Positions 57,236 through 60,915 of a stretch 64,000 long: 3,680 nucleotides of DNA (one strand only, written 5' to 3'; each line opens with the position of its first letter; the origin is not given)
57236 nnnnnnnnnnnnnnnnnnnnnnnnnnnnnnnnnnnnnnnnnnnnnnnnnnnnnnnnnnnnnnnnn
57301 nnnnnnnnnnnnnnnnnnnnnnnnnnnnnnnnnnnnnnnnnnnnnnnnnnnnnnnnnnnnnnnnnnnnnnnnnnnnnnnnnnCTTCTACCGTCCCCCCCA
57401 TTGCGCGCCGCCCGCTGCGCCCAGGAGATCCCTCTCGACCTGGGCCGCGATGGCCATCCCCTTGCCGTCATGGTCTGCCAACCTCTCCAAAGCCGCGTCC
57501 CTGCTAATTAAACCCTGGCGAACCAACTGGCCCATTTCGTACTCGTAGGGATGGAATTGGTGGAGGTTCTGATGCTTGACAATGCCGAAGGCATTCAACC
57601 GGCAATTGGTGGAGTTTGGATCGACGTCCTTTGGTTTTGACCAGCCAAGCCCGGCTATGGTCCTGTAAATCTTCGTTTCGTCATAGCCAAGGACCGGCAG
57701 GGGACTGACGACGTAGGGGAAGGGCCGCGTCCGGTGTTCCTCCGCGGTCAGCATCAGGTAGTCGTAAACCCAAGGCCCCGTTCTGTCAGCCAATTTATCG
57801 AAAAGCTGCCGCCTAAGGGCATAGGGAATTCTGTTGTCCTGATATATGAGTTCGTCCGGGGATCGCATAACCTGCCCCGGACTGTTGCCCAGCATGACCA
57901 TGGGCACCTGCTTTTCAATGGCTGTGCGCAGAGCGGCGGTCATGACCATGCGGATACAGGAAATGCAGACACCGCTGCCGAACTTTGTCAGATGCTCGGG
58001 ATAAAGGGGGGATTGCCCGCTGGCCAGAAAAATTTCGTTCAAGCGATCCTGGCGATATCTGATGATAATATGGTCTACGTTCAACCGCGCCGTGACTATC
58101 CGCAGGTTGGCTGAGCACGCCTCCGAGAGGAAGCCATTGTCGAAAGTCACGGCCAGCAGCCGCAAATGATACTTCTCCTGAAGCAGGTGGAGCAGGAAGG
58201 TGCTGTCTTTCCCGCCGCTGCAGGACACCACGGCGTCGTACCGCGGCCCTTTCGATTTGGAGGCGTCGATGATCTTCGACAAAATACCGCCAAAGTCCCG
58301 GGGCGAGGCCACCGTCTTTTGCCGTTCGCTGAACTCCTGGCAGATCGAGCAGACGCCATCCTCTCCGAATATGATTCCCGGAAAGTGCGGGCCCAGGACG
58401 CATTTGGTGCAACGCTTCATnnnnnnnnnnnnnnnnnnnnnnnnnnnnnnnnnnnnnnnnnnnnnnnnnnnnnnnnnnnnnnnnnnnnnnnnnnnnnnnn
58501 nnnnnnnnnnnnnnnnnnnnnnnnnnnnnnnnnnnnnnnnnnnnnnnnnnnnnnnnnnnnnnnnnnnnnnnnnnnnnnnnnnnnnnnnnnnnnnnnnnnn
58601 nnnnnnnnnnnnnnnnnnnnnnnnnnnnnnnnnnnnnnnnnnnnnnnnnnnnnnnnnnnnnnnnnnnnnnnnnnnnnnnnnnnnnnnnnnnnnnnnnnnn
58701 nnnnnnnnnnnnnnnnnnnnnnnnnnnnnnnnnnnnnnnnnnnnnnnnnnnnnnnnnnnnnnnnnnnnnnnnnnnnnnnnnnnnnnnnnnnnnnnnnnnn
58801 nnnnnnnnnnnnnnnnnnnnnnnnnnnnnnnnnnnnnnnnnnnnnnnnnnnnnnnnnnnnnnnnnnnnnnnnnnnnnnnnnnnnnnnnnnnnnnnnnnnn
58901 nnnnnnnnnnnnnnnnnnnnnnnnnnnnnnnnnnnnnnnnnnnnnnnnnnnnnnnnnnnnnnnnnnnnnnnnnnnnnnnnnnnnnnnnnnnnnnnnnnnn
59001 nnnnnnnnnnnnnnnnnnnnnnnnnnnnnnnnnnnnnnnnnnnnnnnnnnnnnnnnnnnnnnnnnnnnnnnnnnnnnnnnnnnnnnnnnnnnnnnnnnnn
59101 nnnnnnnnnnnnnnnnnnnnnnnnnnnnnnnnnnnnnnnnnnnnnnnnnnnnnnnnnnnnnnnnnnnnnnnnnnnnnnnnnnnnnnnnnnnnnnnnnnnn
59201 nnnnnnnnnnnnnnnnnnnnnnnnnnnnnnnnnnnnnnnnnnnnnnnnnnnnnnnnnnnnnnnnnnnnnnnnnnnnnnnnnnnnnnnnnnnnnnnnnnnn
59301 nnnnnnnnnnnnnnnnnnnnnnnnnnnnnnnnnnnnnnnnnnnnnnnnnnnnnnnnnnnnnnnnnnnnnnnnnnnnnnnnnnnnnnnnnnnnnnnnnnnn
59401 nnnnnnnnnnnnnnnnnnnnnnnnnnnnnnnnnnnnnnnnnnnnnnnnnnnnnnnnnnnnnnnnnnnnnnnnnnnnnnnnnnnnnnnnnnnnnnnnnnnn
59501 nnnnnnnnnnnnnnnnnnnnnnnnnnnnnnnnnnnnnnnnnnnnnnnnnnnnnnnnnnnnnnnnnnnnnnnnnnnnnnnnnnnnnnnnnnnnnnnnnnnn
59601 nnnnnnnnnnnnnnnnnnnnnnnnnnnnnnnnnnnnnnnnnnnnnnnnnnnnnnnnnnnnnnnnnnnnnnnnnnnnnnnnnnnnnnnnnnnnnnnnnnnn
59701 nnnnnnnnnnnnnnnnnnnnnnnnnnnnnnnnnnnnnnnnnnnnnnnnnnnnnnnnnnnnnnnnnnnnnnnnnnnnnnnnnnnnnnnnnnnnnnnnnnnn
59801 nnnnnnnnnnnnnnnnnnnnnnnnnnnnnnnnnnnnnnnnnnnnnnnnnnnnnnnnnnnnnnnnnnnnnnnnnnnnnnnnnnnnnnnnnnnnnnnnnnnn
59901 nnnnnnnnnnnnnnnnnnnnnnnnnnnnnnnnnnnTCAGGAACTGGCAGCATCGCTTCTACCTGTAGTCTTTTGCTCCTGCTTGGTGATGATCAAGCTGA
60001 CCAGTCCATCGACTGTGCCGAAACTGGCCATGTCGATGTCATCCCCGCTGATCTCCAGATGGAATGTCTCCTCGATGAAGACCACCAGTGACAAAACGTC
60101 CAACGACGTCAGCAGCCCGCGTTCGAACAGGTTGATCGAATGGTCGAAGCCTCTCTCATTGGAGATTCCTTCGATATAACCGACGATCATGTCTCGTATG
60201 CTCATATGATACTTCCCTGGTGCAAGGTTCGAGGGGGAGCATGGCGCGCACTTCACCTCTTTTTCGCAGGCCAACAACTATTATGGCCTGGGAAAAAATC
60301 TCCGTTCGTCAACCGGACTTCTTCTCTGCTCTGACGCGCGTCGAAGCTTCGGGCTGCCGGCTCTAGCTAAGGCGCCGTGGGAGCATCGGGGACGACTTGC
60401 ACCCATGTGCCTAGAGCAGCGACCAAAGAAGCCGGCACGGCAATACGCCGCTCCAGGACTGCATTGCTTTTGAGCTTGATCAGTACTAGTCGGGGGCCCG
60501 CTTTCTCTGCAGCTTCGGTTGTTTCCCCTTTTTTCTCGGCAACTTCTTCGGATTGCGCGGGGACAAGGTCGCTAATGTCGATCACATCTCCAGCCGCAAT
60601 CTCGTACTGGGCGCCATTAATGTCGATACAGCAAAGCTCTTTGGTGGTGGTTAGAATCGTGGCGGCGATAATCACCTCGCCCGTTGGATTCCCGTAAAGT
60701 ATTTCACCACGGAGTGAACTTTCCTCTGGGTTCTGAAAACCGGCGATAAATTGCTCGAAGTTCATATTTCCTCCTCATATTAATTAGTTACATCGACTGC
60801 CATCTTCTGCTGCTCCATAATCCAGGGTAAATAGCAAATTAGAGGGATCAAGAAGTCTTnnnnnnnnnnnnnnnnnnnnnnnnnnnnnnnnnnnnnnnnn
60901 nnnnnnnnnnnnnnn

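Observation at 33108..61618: ~27-kb translationally coupled NRPS operon with an unusual anaerobic tailoring set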

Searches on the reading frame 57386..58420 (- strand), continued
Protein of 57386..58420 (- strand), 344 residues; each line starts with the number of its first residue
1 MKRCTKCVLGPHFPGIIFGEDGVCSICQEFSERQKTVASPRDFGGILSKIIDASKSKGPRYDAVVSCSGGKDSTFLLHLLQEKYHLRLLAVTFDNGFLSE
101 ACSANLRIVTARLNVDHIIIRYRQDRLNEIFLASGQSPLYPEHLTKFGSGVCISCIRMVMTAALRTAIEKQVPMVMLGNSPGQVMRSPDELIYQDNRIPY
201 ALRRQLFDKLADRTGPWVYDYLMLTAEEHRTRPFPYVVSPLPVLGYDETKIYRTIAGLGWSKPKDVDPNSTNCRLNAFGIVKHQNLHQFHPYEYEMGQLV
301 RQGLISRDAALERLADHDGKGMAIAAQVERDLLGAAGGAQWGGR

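Call 58: search_protein_families(library=pfam, proteins=[L007:7525-7998:+], max_evalue=5)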
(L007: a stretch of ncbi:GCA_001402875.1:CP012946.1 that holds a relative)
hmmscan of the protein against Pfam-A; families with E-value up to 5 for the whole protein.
L007:7525-7998:+ (157 aa): 0 families

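Call 76: predict_structure(alignment_id=A1)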
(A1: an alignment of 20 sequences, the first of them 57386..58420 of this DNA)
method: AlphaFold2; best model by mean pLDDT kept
length: 344 residues; sequences in the alignment: 20
mean_pLDDT: 91.4   pTM: 0.89
mean pLDDT of the five models: 91.4, 91.1, 90.8, 90.3, 89.8
residues with pLDDT >= 90: 282; 70-90: 41; 50-70: 12; < 50: 9
segments of 3 or more residues with pLDDT < 50: 337-344
pLDDT, mean of each block of 10 residues (from residue 1): 89 94 94 69 87 94 96 97 97 95 96 98 96 95 92 96 98 96 76 93 95 96 97 95 91 97 90 94 96 94 93 88 95 62 30
secondary structure, 60 per line:
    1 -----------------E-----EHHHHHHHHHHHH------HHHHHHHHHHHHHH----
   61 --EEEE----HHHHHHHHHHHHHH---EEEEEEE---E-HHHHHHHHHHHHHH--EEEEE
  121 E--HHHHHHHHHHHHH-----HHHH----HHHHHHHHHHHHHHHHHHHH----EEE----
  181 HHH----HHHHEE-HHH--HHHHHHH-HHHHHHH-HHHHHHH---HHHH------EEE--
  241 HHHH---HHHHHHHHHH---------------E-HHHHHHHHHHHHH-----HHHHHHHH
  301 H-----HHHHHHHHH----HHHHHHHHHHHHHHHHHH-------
elements in order: H25-36 H43-56 E63-66 H71-84 E88-94 H100-113 E116-121 H124-136 H142-145 H150-169 E174-176 H188-191 H200-206 H208-214 H216-222 H226-229 E236-238 H241-244 H248-257 H275-287 H293-301 H307-315 H320-337

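Call 79: fold_search(model_id=the predicted structure, library=pdb)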
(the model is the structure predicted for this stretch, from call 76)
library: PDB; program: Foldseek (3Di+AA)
matches with E <= 10: 1528; with E <= 0.001: 140
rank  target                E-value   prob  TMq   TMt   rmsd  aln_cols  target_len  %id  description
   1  8wex_A                2.4e-13  1.00  0.62  0.57   9.3       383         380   19  Crystal structure of N-acetyl sugar amidotransferase from Legionella pneumophila (released 2024-05-22)
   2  8wex_B                8.8e-13  1.00  0.63  0.56   9.1       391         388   18  Crystal structure of N-acetyl sugar amidotransferase from Legionella pneumophila (released 2024-05-22)
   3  6scy_A                5.4e-07  1.00  0.37  0.42  14.2       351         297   15  U34-tRNA thiolase NcsA from Methanococcus maripaludis with its [4Fe-4S] cluster (released 2020-08-26)
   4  6scy_B                1.3e-06  1.00  0.36  0.40  14.8       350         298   16  U34-tRNA thiolase NcsA from Methanococcus maripaludis with its [4Fe-4S] cluster (released 2020-08-26)
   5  5ztb_A                1.6e-06  1.00  0.39  0.43  12.2       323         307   14  Structure of Sulfurtransferase (released 2019-06-12)
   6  5ztb_B                1.9e-06  1.00  0.38  0.41  12.2       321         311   14  Structure of Sulfurtransferase (released 2019-06-12)
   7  9kqd_L                2.0e-06  1.00  0.35  0.52  11.7       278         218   12  YcfA-D19A-ATP-GTP complex (released 2025-10-01)
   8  9kq9_F                2.3e-06  1.00  0.34  0.51  12.0       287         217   12  The structure of the YcfA-GTP from Erwinia amylovora (released 2025-10-01)
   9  9kq7_M                2.5e-06  1.00  0.35  0.52  11.4       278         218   12  The structure of the YcfA from Erwinia amylovora bound with ATP (released 2025-10-01)
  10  5b4e                  3.1e-06  1.00  0.41  0.46  11.9       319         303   14  Sulfur Transferase TtuA in complex with iron sulfur cluster and ATP derivative (released 2017-05-03)
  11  5b4f                  3.1e-06  1.00  0.38  0.44  11.8       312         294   13  Sulfur Transferase TtuA in complex with iron sulfur cluster (released 2017-05-10)
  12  9kq7_C                3.4e-06  1.00  0.35  0.52  11.5       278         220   11  The structure of the YcfA from Erwinia amylovora bound with ATP (released 2025-10-01)
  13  9kq6_C                3.8e-06  1.00  0.34  0.50  11.8       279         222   12  The structure of the apo-YcfA from Erwinia amylovora (released 2025-10-01)
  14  9kq9_K                4.7e-06  1.00  0.35  0.51  11.3       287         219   11  The structure of the YcfA-GTP from Erwinia amylovora (released 2025-10-01)
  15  9kq9_I                4.7e-06  1.00  0.33  0.48  12.1       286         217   12  The structure of the YcfA-GTP from Erwinia amylovora (released 2025-10-01)
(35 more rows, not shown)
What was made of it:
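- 57386..58420 (-): CtaC-type Fe-S PP-loop ATPase (predicted thioamide synthetase). Fold neighbours are 8wex, then NcsA, TtuA and YcfA (call 79).
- On CtaC-type Fe-S adenine-nucleotide alpha-hydrolase (thioamide synthetase): The best solved neighbour is a WbuX-type enzyme (call 79).
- The next fold neighbours are Fe-S or sulfur-inserting PP-loop enzymes: NcsA, TtuA, YcfA and LarE (call 79).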

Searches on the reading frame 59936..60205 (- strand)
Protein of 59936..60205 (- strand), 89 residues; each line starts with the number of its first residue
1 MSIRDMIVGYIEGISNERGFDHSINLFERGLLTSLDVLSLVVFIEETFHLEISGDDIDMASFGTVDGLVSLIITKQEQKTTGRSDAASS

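Call 58: search_protein_families(library=pfam, proteins=[window:59936-60205:-], max_evalue=5)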
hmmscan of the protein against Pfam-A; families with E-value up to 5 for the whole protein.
window:59936-60205:- (89 aa): 1 family
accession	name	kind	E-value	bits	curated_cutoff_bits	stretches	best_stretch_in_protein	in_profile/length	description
PF00550.31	PP-binding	-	0.00058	20.5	20.8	1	13-71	12-66/67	Phosphopantetheine attachment site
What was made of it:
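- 59936..60205 (-): Stand-alone carrier protein (Ser in the LLTSLD motif). PP-binding at 20.5 bits against a 20.8 cut-off (call 58).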

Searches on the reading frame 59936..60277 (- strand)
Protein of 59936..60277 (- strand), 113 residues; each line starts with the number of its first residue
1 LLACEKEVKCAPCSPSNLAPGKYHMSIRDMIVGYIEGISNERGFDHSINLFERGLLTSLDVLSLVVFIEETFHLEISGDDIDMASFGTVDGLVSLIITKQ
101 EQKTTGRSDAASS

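Call 3: search_protein_families(library=pfam, proteins=[window:59936-60277:-])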
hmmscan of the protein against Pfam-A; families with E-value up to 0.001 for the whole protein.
window:59936-60277:- (113 aa): 0 families

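Call 6: search_protein_families(library=ncbifam, proteins=[window:59936-60277:-], max_evalue=0.01)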
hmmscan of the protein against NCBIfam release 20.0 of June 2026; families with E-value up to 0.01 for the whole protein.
window:59936-60277:- (113 aa): 9 families
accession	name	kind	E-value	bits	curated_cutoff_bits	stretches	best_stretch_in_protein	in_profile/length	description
NF003464.0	PRK05087.1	equivalog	1.1e-06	28.6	68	1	25-94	1-72/78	D-alanine--poly(phosphoribitol) ligase subunit DltC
NF005798.0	PRK07639.1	equivalog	8.6e-06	26.1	100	1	44-104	26-86/91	petrobactin biosynthesis protein AsbD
NF005480.0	PRK07081.1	equivalog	2.5e-05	24.1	72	1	48-103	26-80/83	acyl carrier protein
NF058660.1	cispen_ACP_AmcB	equivalog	0.00014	21.9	80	1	55-100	34-79/80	cispentacin biosynthesis acyl carrier protein AmcB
NF052616.1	ACP_for_OlsHI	equivalog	0.00015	22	130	1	46-100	27-81/83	ornithine lipid biosynthesis acyl carrier protein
TIGR01688.1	dltC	equivalog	0.00031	20.8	52.35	1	47-93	22-68/73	D-alanine--poly(phosphoribitol) ligase subunit 2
NF002150.0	PRK00982.1-4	subfamily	0.00047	20.3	66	1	58-100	39-79/80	acyl carrier protein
TIGR00517.1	acyl_carrier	equivalog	0.001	18.9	70.45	1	57-97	36-74/77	acyl carrier protein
NF002148.0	PRK00982.1-2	subfamily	0.001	18.8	71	1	58-100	38-78/79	acyl carrier protein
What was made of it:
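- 59936..60205 (-): Weak DltC/ACP hits (call 6).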

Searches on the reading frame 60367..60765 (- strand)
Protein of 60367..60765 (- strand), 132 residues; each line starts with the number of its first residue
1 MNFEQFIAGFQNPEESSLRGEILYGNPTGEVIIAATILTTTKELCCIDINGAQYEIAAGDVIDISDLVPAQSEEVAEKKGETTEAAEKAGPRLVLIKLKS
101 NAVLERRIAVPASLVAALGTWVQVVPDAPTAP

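Call 3: search_protein_families(library=pfam, proteins=[window:60367-60765:-])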
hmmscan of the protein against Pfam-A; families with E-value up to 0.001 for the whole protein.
window:60367-60765:- (132 aa): 0 families

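Call 6: search_protein_families(library=ncbifam, proteins=[window:60367-60765:-], max_evalue=0.01)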
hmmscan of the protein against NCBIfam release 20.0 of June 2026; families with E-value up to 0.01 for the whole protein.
window:60367-60765:- (132 aa): 0 families

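Call 58: search_protein_families(library=pfam, proteins=[window:60367-60765:-], max_evalue=5)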
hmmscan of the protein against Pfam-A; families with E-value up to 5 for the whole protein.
window:60367-60765:- (132 aa): 2 families
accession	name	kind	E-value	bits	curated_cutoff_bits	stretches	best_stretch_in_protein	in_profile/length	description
PF00829.26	Ribosomal_L21p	-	0.08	13.6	27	1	46-74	4-32/99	Ribosomal prokaryotic L21 protein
PF12016.13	Stonin2_N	-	0.15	11.9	25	1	65-130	43-111/338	Stonin 2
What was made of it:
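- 60367..60765 (-): orf132, conserved small protein of unknown function with a strong GAGGAGG ribosome-binding site. No Pfam or NCBIfam family (calls 3, 6, 58).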

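Call 63: predict_structure(protein=window:60367-60765:-)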
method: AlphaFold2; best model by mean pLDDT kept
length: 132 residues; sequences in the alignment: 1
mean_pLDDT: 37.4   pTM: 0.28
mean pLDDT of the five models: 37.4, 35.6, 34.5, 34.0, 33.9
residues with pLDDT >= 90: 0; 70-90: 0; 50-70: 4; < 50: 128
segments of 3 or more residues with pLDDT < 50: 1-45, 47-52, 56-132
pLDDT, mean of each block of 10 residues (from residue 1): 40 39 38 32 43 45 39 41 38 36 33 36 29 26
secondary structure, 60 per line:
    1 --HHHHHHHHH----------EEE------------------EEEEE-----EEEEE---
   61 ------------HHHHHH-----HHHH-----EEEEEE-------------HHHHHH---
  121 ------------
elements in order: H3-11 E22-24 E43-47 E53-57 H73-78 H84-87 E93-98 H112-117
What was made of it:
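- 60367..60765 (-): The AF2 model was unusable (call 63).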
